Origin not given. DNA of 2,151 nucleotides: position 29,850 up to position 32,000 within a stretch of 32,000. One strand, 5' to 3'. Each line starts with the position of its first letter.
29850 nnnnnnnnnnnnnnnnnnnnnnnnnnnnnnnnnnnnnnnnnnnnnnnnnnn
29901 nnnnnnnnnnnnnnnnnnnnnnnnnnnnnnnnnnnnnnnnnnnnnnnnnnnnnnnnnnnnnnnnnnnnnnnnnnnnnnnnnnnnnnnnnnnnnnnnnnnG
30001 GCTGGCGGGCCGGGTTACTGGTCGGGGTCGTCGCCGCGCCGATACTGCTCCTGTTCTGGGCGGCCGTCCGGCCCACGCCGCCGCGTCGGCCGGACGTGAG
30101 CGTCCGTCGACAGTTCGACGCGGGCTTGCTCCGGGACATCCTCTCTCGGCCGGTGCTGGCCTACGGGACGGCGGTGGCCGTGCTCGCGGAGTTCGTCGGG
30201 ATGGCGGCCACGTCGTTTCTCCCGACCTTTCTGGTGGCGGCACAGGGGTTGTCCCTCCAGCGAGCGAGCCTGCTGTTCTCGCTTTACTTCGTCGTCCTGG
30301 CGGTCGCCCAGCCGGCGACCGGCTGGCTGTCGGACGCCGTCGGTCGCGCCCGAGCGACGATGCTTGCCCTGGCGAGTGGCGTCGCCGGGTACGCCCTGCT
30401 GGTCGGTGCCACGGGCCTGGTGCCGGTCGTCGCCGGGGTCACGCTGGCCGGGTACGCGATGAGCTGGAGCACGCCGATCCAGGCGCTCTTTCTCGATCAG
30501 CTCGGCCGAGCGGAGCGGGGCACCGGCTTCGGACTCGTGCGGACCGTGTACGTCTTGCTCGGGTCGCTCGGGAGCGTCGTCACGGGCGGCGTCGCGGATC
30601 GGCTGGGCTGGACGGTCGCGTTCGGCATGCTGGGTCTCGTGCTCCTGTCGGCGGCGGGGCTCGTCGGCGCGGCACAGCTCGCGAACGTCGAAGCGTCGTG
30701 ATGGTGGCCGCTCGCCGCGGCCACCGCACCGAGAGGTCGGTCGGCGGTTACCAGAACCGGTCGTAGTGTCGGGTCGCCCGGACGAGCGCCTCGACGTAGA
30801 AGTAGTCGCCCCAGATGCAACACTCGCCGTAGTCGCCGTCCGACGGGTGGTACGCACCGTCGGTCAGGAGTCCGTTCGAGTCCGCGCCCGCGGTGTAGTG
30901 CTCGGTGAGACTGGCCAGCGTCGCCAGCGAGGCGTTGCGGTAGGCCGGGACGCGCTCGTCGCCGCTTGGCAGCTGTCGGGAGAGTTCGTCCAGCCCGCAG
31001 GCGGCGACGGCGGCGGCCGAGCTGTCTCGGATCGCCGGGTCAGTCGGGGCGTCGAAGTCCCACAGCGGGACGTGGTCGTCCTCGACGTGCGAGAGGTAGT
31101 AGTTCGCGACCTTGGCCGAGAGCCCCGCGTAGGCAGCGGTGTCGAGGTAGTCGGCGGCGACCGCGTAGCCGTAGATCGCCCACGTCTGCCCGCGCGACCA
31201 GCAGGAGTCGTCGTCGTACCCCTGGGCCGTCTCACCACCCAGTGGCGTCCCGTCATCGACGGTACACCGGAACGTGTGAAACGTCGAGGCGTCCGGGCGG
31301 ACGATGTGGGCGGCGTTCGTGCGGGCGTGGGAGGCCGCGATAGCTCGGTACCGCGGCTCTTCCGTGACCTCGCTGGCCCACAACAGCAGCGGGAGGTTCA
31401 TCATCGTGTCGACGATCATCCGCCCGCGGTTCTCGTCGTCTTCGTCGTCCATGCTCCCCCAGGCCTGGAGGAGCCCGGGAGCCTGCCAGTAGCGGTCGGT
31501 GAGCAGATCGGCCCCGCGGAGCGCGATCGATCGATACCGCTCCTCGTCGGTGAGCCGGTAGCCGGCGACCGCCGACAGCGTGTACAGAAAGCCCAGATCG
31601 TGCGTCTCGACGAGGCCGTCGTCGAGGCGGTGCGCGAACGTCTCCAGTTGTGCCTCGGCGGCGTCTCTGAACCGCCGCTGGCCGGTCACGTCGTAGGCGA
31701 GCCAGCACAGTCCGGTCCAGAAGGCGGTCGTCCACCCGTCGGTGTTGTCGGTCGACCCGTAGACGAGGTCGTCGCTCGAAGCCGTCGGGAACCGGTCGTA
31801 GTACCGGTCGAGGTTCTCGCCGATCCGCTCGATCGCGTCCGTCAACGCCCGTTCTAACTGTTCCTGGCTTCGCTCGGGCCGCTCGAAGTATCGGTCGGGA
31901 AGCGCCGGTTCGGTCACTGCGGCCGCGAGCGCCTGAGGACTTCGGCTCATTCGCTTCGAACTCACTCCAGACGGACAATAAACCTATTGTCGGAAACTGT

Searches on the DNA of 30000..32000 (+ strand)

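Call 69: search_dna_similar(query=window:30000-32000:+, collection=plasmids, mode=near, max_rows=5)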
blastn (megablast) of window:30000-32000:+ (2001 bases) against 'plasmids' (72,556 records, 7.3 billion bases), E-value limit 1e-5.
Records with a match: 4; places in all: 4; records where one place covers at least 80% of the query: 1.
Best place of each record, by identity: >=99% 1; 95-99% 1; 60-80% 2.
By first word of the organism name: Halomicrobium 2; Halorhabdus 1; Halostagnicola 1.
By predicted mobility (MOB-suite, as given by PLSDB): non-mobilizable 4.
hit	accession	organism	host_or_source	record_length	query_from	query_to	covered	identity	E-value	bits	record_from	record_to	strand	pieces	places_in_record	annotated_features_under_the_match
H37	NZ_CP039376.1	Halomicrobium mukohataei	-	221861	1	2001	100%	100.0%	0e+0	3696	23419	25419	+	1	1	glycoside hydrolase family 88 protein | MFS transporter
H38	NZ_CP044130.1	Halomicrobium sp. LC1Hm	-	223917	745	1998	63%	95.3%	0e+0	1988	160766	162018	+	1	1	glycoside hydrolase family 88 protein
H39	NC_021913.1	Halorhabdus tiamatea SARL4B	-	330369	773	1920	57%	75.0%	3e-131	477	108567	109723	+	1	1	glycoside hydrolase family 88 protein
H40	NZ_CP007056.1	Halostagnicola larsenii XH-48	-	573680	766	1859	55%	76.7%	2e-166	593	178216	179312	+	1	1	glycoside hydrolase family 88 protein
